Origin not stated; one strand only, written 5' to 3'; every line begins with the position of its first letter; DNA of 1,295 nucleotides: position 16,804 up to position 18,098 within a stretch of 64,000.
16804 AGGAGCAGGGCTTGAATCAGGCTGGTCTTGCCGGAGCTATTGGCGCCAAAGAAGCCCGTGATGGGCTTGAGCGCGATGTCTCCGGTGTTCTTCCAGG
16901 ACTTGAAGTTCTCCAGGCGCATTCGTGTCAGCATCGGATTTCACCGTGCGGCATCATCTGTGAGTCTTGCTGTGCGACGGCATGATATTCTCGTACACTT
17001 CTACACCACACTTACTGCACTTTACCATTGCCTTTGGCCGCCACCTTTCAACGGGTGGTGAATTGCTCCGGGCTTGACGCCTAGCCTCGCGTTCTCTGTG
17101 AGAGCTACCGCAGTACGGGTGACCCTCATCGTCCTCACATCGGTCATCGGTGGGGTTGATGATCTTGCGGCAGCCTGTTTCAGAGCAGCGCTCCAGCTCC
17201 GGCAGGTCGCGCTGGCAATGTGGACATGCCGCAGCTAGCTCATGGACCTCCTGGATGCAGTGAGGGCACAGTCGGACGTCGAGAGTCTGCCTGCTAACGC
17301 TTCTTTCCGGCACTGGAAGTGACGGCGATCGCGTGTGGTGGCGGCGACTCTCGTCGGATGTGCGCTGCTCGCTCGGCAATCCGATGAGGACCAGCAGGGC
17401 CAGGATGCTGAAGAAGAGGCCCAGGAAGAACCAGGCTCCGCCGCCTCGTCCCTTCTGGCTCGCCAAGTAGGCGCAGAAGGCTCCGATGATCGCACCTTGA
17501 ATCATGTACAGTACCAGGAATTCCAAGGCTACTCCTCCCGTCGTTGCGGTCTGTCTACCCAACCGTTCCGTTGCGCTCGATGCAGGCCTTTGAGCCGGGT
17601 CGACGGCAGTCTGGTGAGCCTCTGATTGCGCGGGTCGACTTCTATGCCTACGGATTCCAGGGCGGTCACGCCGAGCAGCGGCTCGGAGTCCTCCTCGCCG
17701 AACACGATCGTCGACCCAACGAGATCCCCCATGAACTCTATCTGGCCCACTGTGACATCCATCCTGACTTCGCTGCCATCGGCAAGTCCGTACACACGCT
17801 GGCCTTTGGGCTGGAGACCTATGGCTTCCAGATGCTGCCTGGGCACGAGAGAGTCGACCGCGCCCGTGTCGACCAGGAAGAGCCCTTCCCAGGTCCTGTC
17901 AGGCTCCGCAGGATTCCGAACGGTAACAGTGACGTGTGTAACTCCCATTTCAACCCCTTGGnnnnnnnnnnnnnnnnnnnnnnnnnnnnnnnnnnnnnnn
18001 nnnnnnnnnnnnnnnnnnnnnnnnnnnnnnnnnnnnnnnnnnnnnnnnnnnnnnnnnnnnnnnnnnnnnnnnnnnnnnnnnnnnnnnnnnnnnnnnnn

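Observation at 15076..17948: AT-richer islet: AAA_15/DUF3696-like ATPase translationally coupled to a PIN-like nuclease, preceded by a Zn-ribbon membrane protein and a retropepsin-like protease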

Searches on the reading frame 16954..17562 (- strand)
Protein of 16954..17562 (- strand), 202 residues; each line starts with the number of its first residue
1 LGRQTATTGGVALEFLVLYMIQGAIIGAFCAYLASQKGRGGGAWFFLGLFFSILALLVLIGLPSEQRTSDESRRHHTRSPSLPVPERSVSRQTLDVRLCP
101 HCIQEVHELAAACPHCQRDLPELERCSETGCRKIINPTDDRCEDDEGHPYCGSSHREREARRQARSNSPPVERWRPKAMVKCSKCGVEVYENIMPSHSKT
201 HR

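Call 3: search_protein_families(library=pfam, proteins=[window:16954-17562:-], max_evalue=1)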
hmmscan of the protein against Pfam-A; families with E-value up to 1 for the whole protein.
window:16954-17562:- (202 aa): 9 families
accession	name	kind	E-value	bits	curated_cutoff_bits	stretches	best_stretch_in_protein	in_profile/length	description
PF12773.13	DZR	-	0.0037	17.8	27.3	1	99-143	1-42/45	Double zinc ribbon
PF13248.11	Zn_ribbon_3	-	0.015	15.2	27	0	99-120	5-26/26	zinc-ribbon domain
PF22289.1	DmmA-like_C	-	0.032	14.6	27.4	0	99-120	4-28/44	Dimethylamine monooxygenase subunit DmmA-like, C-terminal domain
PF07191.17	Zn_ribbon_6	-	0.038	14.4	25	1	97-128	17-47/67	Double zinc ribbon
PF17032.10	Zn_ribbon_15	-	0.14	13.4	28.9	1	93-117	51-73/73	zinc-ribbon family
PF22910.1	EDR4-like_1st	-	0.22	11.7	27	1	113-123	7-17/34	Enhanced disease resistance 4-like, N-terminal domain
PF24460.1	DUF7575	-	0.35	10.7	28.5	0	111-120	4-13/28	Domain of unknown function (DUF7575)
PF18439.7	zf_UBZ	-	0.37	11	25.6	1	180-198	3-21/32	Ubiquitin-Binding Zinc Finger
PF18912.6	DZR_2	-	0.83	10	27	0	98-137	9-45/56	Double zinc ribbon domain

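Call 4: search_protein_families(library=padloc, proteins=[window:16954-17562:-], max_evalue=1)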
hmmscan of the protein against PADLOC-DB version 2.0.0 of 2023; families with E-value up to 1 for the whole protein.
window:16954-17562:- (202 aa): 0 families

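Call 5: search_protein_families(library=ncbifam, proteins=[window:16954-17562:-], max_evalue=1)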
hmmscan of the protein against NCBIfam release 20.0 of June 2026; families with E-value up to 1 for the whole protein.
window:16954-17562:- (202 aa): 2 families
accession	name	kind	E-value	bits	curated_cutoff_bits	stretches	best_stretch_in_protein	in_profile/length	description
NF041023.1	PP0621_fam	subfamily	0.015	15.6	45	1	159-191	23-54/71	PP0621 family protein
TIGR03913.1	rad_SAM_trio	equivalog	0.14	10.5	591.75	1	90-125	422-457/477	GDL motif peptide-associated radical SAM/SPASM maturase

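Call 35: find_homologous_proteins(query=window:16954-17526:-)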
Query window:16954-17526:- (190 aa): 49 proteins with E <= 0.001 among 608 candidates.
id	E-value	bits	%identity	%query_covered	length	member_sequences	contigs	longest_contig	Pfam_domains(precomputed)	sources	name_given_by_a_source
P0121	5.2e-128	442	100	100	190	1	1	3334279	-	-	-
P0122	3.0e-66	240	59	75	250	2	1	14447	-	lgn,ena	-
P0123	5.8e-66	240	58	76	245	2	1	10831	-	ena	-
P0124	1.2e-65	238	61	92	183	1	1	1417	-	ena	-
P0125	3.8e-65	237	61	75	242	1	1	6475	-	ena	-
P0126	4.4e-65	237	58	97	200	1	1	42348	-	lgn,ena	-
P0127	1.8e-64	235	58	99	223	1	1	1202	-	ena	-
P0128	1.8e-64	235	60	97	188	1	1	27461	-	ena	-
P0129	1.1e-63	232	59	76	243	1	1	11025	-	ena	-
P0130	1.3e-63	232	59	70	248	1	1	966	-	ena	-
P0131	2.7e-63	231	59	76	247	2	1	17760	-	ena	-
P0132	3.4e-63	230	55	98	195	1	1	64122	-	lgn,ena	-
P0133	4.4e-63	230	58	74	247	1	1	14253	-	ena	-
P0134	9.5e-63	229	62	79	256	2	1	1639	-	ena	-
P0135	2.7e-62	228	62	71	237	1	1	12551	-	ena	-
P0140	2.2e-60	221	55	98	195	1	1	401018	-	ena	-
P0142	2.9e-60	221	66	77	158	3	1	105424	-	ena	-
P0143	3.8e-60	221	56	99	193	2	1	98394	-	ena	-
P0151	2.8e-58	214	63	76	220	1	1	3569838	-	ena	-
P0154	1.2e-57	212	61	76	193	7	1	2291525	-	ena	-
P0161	3.3e-54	201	62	76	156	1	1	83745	-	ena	-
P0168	2.1e-41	159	53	74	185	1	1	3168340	-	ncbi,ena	-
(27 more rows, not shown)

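Call 36: find_encoding_contigs(protein=P0122, flank=7000, max_places=2)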
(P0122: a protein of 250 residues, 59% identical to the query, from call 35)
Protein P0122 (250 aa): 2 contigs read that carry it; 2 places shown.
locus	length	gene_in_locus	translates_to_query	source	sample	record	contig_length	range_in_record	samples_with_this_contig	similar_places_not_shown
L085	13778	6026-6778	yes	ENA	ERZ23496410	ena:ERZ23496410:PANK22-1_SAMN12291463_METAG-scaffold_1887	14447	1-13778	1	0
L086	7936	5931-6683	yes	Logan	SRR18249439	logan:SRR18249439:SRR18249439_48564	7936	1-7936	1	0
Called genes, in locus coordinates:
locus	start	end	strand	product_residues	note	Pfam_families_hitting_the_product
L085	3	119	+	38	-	?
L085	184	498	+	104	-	PF06155:GBBH-like_N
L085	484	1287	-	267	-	PF01975:SurE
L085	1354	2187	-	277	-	PF02569:Pantoate_ligase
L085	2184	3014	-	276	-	PF02548:Pantoate_transf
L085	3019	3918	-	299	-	PF03807:F420_oxidored, PF10727:Rossmann-like, PF10728:DUF2520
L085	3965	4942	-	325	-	PF03576:Peptidase_S58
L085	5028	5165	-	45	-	-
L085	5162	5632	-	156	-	PF10097:DUF2335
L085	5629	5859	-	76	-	-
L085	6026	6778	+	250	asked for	-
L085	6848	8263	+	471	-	PF13304:AAA_21, PF13175:AAA_15, PF12476:DUF3696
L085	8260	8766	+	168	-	-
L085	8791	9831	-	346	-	PF00389:2-Hacid_dh, PF02826:2-Hacid_dh_C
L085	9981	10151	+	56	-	-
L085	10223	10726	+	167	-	PF00156:Pribosyltran, PF14681:UPRTase (weak)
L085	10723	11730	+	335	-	PF02729:OTCace_N, PF00185:OTCace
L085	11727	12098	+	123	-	PF00293:NUDIX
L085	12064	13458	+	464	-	PF01979:Amidohydro_1, PF07969:Amidohydro_3 (weak), PF12890:DHOase, PF07969:Amidohydro_3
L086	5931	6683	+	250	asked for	-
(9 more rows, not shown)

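Call 37: find_encoding_contigs(protein=P0151, flank=7000, max_places=2)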
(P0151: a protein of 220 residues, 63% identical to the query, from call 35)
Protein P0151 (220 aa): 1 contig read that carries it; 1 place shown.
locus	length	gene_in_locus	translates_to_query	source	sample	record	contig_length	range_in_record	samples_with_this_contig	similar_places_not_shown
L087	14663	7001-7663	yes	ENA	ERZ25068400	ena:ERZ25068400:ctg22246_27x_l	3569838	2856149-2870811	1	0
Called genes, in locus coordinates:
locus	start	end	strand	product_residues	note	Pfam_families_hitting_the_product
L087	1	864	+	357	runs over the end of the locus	PF01555:N6_N4_Mtase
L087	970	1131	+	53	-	-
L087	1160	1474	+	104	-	PF06155:GBBH-like_N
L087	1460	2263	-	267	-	PF01975:SurE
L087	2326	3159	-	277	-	PF02569:Pantoate_ligase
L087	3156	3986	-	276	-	PF02548:Pantoate_transf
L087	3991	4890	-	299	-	PF03807:F420_oxidored, PF10727:Rossmann-like, PF10728:DUF2520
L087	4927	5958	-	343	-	PF03576:Peptidase_S58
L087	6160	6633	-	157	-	PF10097:DUF2335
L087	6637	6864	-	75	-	-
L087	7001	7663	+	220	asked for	-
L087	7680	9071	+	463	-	PF02463:SMC_N (faint), PF13175:AAA_15 (weak), PF13476:AAA_23 (weak), PF13304:AAA_21, PF13175:AAA_15, PF12476:DUF3696 (weak)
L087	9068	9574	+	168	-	-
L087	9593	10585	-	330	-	PF00389:2-Hacid_dh, PF02826:2-Hacid_dh_C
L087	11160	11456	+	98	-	PF00166:Cpn10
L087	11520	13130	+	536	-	PF00118:Cpn60_TCP1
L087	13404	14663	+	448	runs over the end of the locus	PF00574:CLP_protease (weak), PF25145:NfeD1b_N, PF24961:NfeD_membrane, PF01957:NfeD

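Call 38: find_encoding_contigs(protein=P0154, flank=7000, max_places=2)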
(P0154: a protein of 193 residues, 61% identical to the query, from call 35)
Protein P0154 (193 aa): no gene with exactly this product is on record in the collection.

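Call 39: find_encoding_contigs(protein=P0168, flank=7000, max_places=2)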
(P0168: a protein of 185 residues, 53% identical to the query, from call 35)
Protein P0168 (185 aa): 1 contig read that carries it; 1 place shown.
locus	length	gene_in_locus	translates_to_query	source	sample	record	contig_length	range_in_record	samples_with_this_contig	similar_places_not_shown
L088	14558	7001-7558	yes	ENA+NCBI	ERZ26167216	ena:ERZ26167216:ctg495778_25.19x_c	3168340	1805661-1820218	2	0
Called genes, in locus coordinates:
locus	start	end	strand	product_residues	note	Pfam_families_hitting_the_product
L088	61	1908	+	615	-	PF00528:BPD_transp_1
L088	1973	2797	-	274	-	PF13369:Transglut_core2, PF13371:TPR_9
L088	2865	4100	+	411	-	PF02515:CoA_transf_3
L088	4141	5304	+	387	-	PF02771:Acyl-CoA_dh_N, PF02770:Acyl-CoA_dh_M, PF00441:Acyl-CoA_dh_1, PF08028:Acyl-CoA_dh_2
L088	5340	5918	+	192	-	-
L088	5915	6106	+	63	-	PF07927:HicA_toxin (weak)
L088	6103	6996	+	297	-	PF03328:HpcH_HpaI, PF15617:C-C_Bond_Lyase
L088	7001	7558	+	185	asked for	-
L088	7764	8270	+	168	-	PF19315:MC_hydratase, PF01575:MaoC_dehydratas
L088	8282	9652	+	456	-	PF03972:MmgE_PrpD_N, PF19305:MmgE_PrpD_C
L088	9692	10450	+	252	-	PF00106:adh_short, PF13561:adh_short_C2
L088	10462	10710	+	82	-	-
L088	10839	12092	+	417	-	PF01425:Amidase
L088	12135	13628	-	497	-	PF00070:Pyr_redox (faint), PF00890:FAD_binding_2, PF01266:DAO, PF03486:HI0933_like (faint), PF07992:Pyr_redox_2 (faint), PF12831:FAD_oxidored (weak), PF13450:NAD_binding_8 (faint)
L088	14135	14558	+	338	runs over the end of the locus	-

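Call 41: find_related_loci(query=A2, collection=metagenome_contigs, flank=6000)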
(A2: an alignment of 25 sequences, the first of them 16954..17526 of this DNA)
Query A2 (190 aa) in metagenome_contigs; peptide patterns used: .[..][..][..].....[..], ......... (x = any residue, [..] = any of these).
279 stretches matched a pattern, but none encodes a relative of the query by tblastn (E <= 1e-3).

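Call 42: find_encoding_contigs(protein=P0140, flank=6000, max_places=1)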
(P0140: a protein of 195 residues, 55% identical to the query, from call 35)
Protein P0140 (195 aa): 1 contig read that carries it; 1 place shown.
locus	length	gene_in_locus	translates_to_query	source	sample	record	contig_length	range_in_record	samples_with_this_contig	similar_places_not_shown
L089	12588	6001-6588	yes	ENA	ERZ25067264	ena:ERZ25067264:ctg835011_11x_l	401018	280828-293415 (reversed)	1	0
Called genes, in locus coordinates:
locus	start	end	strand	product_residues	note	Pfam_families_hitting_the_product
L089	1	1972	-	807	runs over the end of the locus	PF02366:PMT (weak), PF13231:PMT_2 (weak)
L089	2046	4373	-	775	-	PF10060:DUF2298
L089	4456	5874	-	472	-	PF02878:PGM_PMM_I, PF02879:PGM_PMM_II, PF02880:PGM_PMM_III, PF00408:PGM_PMM_IV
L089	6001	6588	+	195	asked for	-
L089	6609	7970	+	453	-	PF02463:SMC_N (weak), PF13175:AAA_15, PF13476:AAA_23, PF13304:AAA_21 (weak), PF13175:AAA_15, PF13304:AAA_21, PF12476:DUF3696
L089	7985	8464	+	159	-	-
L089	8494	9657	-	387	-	PF03841:SelA (weak), PF00266:Aminotran_5 (weak)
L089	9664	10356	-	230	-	-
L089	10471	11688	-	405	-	PF00438:S-AdoMet_synt_N, PF02772:S-AdoMet_synt_M, PF02773:S-AdoMet_synt_C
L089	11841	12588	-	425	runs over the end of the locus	PF05221:AdoHcyase, PF02826:2-Hacid_dh_C, PF00670:AdoHcyase_NAD, PF07991:KARI_N (faint)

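Call 43: find_encoding_contigs(protein=P0142, flank=6000, max_places=1)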
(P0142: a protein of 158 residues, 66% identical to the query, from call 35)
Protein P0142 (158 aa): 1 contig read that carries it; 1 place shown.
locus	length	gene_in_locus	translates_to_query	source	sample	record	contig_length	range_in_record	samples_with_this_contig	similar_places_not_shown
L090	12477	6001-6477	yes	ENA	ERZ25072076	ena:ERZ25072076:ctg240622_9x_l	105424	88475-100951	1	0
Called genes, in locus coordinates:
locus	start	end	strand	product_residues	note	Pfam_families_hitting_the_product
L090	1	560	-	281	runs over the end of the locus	PF14257:DUF4349, PF18911:PKD_4 (weak)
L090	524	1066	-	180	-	-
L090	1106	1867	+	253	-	PF00106:adh_short, PF01370:Epimerase (weak), PF08659:KR, PF13561:adh_short_C2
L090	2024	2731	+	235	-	-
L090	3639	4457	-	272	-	-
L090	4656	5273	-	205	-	PF00557:Peptidase_M24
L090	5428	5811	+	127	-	-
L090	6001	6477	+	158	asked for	-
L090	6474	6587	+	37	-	-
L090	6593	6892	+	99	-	PF02463:SMC_N (weak), PF13175:AAA_15, PF13476:AAA_23, PF13304:AAA_21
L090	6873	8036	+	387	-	PF13304:AAA_21, PF13175:AAA_15, PF12476:DUF3696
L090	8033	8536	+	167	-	-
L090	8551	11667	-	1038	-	PF02012:BNR (faint), PF13088:BNR_2 (faint), PF15902:Sortilin-Vps10, PF25852:DUF6242_C (faint)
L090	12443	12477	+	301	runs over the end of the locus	PF00892:EamA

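Call 44: find_encoding_contigs(protein=P0143, flank=6000, max_places=1)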
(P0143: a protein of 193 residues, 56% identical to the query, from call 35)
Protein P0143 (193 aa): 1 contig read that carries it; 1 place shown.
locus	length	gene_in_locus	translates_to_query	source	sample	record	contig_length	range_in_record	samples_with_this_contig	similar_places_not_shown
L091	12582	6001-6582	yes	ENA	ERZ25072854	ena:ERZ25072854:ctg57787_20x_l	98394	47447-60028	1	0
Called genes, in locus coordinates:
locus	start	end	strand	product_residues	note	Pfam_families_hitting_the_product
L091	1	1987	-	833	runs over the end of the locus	PF13231:PMT_2 (weak)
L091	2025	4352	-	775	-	PF10060:DUF2298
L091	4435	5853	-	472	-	PF02878:PGM_PMM_I, PF02879:PGM_PMM_II, PF02880:PGM_PMM_III, PF00408:PGM_PMM_IV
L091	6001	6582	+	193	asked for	-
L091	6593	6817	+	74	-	PF02463:SMC_N, PF13175:AAA_15, PF13476:AAA_23, PF13304:AAA_21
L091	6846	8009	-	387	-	PF03841:SelA (weak), PF00266:Aminotran_5 (weak)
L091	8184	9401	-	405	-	PF00438:S-AdoMet_synt_N, PF02772:S-AdoMet_synt_M, PF02773:S-AdoMet_synt_C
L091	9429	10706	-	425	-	PF05221:AdoHcyase, PF02826:2-Hacid_dh_C, PF00670:AdoHcyase_NAD, PF07991:KARI_N (faint)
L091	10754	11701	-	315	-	PF00294:PfkB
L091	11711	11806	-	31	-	-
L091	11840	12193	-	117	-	PF00581:Rhodanese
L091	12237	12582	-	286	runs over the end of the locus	PF01048:PNP_UDP_1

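Call 45: find_encoding_contigs(protein=P0161, flank=6000, max_places=1)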
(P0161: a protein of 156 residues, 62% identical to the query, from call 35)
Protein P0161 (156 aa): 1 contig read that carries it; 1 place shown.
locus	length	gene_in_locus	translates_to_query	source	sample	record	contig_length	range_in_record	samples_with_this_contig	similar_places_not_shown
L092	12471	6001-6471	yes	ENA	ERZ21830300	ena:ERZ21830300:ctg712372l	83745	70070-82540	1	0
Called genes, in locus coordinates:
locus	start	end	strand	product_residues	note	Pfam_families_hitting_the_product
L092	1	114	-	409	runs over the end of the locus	PF00278:Orn_DAP_Arg_deC, PF02784:Orn_Arg_deC_N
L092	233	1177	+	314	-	PF13384:HTH_23 (faint), PF00665:rve, PF13683:rve_3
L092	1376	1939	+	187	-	-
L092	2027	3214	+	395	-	PF00696:AA_kinase, PF01472:PUA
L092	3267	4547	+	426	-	PF00171:Aldedh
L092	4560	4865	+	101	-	-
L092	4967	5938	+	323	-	PF14336:GLUCM-like_C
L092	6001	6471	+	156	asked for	-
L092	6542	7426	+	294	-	PF00701:DHDPS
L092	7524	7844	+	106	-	PF08734:GYD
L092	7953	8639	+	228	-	PF22557:DuOB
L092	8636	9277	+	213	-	PF04343:DUF488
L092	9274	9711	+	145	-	PF04343:DUF488, PF22751:DUF488-N3a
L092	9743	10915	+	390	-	PF08331:QueG_DUF1730, PF13187:Fer4_9 (faint), PF13484:Fer4_16, PF00514:Arm (faint), PF03130:HEAT_PBS (faint), PF13646:HEAT_2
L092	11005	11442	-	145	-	PF03100:CcmE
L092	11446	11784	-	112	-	PF01521:Fe-S_biosyn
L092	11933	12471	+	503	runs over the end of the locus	-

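Call 65: search_protein_families(library=phrogs, proteins=[window:16954-17526:-], max_evalue=0.01)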
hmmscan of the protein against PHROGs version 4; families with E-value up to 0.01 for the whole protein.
window:16954-17526:- (190 aa): 2 families
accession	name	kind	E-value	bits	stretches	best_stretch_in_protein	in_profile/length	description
phrog_8436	-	unknown function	2.7e-15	57.4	1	1-111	1-90/110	-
phrog_13090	-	unknown function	0.0086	17.4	0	7-50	3-46/123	-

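Call 66: search_dna_similar(query=window:16954-17526:-, collection=phages, mode=protein, max_evalue=0.001, max_rows=15)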
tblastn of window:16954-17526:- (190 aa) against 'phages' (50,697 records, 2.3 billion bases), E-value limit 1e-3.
No match.

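Call 71: predict_structure(alignment_id=A2)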
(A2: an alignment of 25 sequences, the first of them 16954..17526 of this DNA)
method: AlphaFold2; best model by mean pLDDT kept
length: 190 residues; sequences in the alignment: 25
mean_pLDDT: 73.9   pTM: 0.30
mean pLDDT of the five models: 73.9, 70.5, 70.5, 70.3, 62.2
residues with pLDDT >= 90: 53; 70-90: 66; 50-70: 41; < 50: 30
segments of 3 or more residues with pLDDT < 50: 52-81
pLDDT, mean of each block of 10 residues (from residue 1): 87 94 94 93 82 43 36 38 71 81 84 74 69 69 64 61 78 95 91
secondary structure, 60 per line:
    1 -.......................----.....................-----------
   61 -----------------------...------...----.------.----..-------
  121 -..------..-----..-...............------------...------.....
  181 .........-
elements in order: H2-24 H29-49 E84-86 E93-95 H140-154 E167-169 E176-178 H179-189

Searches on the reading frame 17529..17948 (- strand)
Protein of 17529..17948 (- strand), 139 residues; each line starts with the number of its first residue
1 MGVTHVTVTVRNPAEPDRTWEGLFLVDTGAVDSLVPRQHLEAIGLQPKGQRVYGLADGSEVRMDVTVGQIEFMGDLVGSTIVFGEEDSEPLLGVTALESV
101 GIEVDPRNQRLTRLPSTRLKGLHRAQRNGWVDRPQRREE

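Call 3: search_protein_families(library=pfam, proteins=[window:17529-17948:-], max_evalue=1)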
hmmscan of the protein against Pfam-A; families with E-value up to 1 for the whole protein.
window:17529-17948:- (139 aa): 2 families
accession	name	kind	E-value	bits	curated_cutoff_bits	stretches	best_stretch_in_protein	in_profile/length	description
PF13975.11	gag-asp_proteas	-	7.3e-07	30.1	28.2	1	24-98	12-91/92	gag-polyprotein putative aspartyl protease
PF13650.11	Asp_protease_2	-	5.5e-06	27.4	24.3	1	23-93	11-87/90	Aspartyl protease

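Call 4: search_protein_families(library=padloc, proteins=[window:17529-17948:-], max_evalue=1)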
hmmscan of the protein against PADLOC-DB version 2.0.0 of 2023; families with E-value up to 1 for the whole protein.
window:17529-17948:- (139 aa): 1 family
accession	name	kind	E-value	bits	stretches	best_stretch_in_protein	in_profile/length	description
PDLC04405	PDC-M08B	-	0.041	11.9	1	24-71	28-78/127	-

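Call 5: search_protein_families(library=ncbifam, proteins=[window:17529-17948:-], max_evalue=1)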
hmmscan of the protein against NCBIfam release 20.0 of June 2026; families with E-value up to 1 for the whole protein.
window:17529-17948:- (139 aa): 2 families
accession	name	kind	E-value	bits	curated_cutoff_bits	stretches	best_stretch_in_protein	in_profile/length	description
TIGR03698.1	clan_AA_DTGF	subfamily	6.7e-24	84.3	57.35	1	5-111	1-107/107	clan AA aspartic protease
TIGR02281.1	clan_AA_DTGA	subfamily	0.0031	17.7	57.95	1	24-101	25-108/121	TIGR02281 family clan AA aspartic protease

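Call 65: search_protein_families(library=phrogs, proteins=[window:17529-17948:-], max_evalue=0.01)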
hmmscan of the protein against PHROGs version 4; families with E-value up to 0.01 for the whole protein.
window:17529-17948:- (139 aa): 0 families
